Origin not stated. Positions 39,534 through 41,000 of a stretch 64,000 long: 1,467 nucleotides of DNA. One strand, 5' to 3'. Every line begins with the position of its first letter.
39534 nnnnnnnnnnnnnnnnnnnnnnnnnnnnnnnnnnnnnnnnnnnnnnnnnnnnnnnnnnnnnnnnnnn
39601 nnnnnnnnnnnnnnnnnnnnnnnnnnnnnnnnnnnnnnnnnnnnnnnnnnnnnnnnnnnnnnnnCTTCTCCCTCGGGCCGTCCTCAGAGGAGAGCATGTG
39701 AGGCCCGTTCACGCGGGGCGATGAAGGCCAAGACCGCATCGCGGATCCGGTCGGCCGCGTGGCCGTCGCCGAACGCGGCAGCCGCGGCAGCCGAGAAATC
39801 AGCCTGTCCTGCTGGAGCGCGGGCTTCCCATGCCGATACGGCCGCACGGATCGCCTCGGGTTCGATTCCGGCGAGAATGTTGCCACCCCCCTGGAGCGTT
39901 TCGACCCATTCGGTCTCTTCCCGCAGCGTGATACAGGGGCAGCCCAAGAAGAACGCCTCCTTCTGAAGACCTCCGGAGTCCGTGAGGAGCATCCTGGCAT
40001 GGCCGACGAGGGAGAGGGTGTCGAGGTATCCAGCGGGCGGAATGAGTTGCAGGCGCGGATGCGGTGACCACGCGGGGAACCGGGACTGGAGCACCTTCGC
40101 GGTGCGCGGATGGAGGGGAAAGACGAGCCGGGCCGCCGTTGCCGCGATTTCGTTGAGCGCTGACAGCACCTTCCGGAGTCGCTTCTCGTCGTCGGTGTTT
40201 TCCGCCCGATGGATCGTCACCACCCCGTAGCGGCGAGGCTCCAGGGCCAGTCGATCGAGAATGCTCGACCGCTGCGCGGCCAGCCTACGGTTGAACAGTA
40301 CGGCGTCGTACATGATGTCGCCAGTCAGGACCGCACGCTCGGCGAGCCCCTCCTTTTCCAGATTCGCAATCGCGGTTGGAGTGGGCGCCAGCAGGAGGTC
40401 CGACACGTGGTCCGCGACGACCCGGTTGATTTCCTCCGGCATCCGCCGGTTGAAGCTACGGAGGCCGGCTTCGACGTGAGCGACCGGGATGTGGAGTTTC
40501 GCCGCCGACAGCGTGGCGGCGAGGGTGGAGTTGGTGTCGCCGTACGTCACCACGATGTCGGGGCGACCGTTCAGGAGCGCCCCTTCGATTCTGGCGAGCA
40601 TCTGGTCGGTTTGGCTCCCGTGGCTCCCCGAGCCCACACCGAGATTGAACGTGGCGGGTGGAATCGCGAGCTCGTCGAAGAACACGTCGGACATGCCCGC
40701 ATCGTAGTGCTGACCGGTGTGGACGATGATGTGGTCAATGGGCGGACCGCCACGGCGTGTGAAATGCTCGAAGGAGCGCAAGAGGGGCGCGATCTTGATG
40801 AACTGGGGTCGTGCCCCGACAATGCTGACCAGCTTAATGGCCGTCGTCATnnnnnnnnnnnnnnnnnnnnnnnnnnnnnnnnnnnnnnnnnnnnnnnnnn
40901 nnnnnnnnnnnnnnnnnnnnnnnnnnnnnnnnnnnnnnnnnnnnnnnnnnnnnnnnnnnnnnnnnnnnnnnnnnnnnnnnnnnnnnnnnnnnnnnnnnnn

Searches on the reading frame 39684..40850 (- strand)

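Call 57: search_protein_families(library=pfam, proteins=[window:39684-40850:-], max_evalue=0.00001)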
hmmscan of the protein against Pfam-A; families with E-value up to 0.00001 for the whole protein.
window:39684-40850:- (388 aa): 1 family
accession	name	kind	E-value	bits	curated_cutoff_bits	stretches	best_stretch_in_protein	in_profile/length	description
PF02350.25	Epimerase_2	-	1.4e-101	340.3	30.6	1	37-372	8-345/347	UDP-N-acetylglucosamine 2-epimerase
